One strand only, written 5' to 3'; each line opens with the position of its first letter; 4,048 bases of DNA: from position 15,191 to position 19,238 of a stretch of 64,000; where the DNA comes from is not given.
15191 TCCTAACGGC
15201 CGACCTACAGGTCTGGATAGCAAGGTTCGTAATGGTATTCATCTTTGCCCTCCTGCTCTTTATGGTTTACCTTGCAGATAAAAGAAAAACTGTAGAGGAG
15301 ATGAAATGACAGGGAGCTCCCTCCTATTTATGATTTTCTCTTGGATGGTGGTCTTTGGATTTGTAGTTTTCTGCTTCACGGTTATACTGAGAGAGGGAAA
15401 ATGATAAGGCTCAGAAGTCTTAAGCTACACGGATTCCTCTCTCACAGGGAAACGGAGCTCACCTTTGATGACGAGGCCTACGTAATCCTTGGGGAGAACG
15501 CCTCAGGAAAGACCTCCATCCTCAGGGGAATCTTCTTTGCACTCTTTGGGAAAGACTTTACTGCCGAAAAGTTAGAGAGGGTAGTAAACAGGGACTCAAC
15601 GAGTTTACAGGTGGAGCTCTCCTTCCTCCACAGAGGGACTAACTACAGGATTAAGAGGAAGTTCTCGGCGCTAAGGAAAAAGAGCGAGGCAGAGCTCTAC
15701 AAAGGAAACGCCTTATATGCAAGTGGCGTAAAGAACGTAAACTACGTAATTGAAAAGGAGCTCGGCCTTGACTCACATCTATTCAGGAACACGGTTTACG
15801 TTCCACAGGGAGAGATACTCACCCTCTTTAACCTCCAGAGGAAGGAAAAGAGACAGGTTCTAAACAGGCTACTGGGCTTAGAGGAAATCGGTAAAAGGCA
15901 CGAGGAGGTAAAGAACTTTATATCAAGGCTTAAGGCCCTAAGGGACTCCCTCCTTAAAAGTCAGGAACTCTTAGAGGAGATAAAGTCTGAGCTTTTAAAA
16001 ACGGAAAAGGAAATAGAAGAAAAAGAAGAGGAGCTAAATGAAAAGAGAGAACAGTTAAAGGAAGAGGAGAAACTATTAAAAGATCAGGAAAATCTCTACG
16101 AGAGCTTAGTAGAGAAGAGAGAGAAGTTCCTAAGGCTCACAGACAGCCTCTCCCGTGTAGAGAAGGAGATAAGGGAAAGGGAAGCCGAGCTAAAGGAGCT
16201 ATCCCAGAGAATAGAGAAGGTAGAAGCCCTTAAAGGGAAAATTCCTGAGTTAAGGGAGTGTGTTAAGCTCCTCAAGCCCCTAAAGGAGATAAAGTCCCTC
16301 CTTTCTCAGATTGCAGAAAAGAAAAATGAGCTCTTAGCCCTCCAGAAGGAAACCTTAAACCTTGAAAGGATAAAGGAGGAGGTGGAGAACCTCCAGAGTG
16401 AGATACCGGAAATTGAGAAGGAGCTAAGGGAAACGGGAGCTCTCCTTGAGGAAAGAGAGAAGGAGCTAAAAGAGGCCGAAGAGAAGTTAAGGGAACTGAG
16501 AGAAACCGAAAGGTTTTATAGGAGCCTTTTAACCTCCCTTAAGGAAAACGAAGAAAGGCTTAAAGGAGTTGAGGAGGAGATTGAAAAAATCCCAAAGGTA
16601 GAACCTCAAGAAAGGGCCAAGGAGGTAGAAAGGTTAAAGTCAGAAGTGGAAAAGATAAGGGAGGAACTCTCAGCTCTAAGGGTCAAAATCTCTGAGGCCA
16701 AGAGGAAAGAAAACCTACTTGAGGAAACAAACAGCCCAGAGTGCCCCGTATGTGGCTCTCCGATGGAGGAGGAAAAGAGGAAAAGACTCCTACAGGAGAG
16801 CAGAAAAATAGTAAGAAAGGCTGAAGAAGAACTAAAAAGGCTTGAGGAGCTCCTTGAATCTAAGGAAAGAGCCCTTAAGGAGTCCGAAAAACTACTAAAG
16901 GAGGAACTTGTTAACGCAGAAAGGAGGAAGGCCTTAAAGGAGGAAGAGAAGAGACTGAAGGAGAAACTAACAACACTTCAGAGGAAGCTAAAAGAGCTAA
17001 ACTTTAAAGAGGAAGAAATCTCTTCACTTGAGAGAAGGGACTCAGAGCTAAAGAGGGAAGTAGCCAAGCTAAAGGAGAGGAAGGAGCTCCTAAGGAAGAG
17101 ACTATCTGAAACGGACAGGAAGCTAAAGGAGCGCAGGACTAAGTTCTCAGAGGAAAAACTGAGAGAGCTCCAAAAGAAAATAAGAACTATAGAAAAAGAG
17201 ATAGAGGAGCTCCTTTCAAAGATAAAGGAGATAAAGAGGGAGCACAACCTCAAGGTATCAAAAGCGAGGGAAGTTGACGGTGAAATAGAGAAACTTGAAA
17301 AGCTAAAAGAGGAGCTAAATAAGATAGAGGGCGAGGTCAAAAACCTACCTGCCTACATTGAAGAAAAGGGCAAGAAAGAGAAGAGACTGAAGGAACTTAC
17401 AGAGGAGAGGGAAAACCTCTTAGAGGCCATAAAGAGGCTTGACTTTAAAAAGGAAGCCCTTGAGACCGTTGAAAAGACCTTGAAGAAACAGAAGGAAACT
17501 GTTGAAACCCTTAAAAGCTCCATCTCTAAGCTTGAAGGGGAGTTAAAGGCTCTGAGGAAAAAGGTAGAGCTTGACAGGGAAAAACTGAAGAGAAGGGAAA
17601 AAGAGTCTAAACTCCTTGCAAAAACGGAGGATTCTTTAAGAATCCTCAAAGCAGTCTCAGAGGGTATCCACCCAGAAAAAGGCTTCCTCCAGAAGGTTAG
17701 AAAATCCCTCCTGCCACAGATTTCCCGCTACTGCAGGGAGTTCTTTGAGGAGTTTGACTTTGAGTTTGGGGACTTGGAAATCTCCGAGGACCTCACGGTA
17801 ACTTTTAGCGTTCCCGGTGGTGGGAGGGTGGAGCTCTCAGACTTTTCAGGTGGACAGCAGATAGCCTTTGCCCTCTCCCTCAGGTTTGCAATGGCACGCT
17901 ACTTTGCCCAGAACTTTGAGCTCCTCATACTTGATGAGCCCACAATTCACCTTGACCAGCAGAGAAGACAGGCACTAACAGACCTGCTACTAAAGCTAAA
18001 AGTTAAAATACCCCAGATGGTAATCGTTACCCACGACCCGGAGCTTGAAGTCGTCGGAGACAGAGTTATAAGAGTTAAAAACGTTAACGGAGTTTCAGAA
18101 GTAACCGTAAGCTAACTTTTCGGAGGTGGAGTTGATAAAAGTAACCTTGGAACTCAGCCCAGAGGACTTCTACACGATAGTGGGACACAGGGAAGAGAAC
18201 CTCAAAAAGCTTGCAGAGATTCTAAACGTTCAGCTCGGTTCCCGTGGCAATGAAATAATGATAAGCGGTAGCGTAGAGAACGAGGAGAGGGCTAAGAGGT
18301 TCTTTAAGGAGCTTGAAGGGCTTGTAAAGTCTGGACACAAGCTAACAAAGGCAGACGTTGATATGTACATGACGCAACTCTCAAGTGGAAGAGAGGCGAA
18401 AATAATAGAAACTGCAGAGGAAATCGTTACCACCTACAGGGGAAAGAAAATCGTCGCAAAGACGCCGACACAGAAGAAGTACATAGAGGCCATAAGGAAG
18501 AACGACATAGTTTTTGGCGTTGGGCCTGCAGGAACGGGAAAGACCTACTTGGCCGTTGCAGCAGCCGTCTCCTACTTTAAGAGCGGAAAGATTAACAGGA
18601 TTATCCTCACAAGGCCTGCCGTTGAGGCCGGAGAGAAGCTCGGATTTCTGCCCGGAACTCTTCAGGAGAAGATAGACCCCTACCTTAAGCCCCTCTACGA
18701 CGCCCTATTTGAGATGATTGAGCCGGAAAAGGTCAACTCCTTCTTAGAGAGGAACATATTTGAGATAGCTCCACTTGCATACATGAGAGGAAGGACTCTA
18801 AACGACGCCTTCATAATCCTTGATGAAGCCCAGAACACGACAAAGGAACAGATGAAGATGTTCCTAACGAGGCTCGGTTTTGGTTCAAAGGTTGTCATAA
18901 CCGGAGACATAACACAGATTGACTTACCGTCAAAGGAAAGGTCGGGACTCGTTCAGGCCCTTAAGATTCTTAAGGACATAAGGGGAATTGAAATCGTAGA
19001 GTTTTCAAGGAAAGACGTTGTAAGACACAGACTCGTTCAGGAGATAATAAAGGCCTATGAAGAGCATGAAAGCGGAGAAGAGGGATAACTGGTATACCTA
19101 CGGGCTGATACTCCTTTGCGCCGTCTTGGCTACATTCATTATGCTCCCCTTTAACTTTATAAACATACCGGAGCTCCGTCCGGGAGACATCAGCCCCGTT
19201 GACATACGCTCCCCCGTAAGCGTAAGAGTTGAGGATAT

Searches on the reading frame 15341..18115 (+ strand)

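Call 43: search_protein_families(library=pfam, proteins=[window:15341-18115:+], max_evalue=0.00001)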
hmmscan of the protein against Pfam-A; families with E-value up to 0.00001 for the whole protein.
window:15341-18115:+ (924 aa): 4 families
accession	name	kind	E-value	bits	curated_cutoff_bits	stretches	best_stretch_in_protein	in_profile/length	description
PF13476.12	AAA_23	-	1.7e-19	71.7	27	1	26-240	1-194/201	AAA domain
PF13304.12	AAA_21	-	1.9e-09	38.5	27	1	626-902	65-302/304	AAA domain, putative AbiEii toxin, Type IV TA system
PF02463.25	SMC_N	-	7.7e-07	29.2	40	1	24-101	2-89/220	RecF/RecN/SMC N terminal domain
PF13175.12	AAA_15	-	1.9e-06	28.2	32.1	1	24-387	3-276/374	AAA ATPase domain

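Call 91: search_protein_families(library=padloc, proteins=[window:15341-18115:+], max_evalue=0.00001)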
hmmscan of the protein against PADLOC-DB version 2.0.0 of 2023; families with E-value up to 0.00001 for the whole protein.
window:15341-18115:+ (924 aa): 30 families (the best 25 are shown)
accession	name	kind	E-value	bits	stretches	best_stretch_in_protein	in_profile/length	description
PDLC03859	LmuB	-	3.2e-40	137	2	21-463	2-478/611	-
PDLC04135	mad3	-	3.9e-27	93.7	2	523-922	88-348/374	mads_3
PDLC03865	LmuB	-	2.1e-23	80.5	1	48-899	35-974/1007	-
PDLC02730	PbeC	-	7.8e-20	69.2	2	46-115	30-111/651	PbeC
PDLC03863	LmuB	-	1.3e-19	68.3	2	21-143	2-127/610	-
PDLC02668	DndD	-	1.4e-14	52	1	48-463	34-468/659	DndD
PDLC02979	AriA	-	8.3e-14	50.2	1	24-389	3-277/373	-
PDLC02726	PbeC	-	2.2e-13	47.6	1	23-322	2-308/637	PbeC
PDLC02980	AriA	-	1e-12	46.7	1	607-902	42-302/304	-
PDLC03868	LmuB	-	4.2e-12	43.2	1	195-676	225-699/1035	-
PDLC02747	PbeC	-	2e-11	41.5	1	23-118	2-112/632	PbeC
PDLC02740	PbeC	-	6.9e-11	39.7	1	46-490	28-493/648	PbeC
PDLC03862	LmuB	-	1e-10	38.6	1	20-136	5-112/643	-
PDLC02722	PbeC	-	2.8e-10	37.5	0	43-124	25-114/643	PbeC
PDLC02756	PbeC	-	6.8e-10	36.6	0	48-75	35-62/643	PbeC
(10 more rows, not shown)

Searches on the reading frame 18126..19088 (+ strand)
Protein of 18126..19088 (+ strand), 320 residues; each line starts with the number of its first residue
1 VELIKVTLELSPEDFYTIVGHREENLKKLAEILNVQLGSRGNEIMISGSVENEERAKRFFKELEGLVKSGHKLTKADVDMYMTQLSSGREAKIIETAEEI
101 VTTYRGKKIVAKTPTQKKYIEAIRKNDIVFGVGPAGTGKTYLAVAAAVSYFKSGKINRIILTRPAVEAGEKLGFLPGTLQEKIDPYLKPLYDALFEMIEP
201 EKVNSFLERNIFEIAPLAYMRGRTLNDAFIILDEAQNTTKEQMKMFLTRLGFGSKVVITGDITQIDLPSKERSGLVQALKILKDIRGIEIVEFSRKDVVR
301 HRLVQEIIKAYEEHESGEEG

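Call 43: search_protein_families(library=pfam, proteins=[window:18126-19088:+], max_evalue=0.00001)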
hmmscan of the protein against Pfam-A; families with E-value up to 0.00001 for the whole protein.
window:18126-19088:+ (320 aa): 3 families
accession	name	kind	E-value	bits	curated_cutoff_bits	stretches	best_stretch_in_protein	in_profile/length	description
PF02562.22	PhoH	-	6.4e-99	330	27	1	109-312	2-205/205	PhoH-like protein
PF13604.12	AAA_30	-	4.8e-10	39.9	27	1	114-298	4-158/191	AAA domain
PF13245.12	AAA_19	-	2.6e-07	31.3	25.1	1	116-265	1-129/134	AAA domain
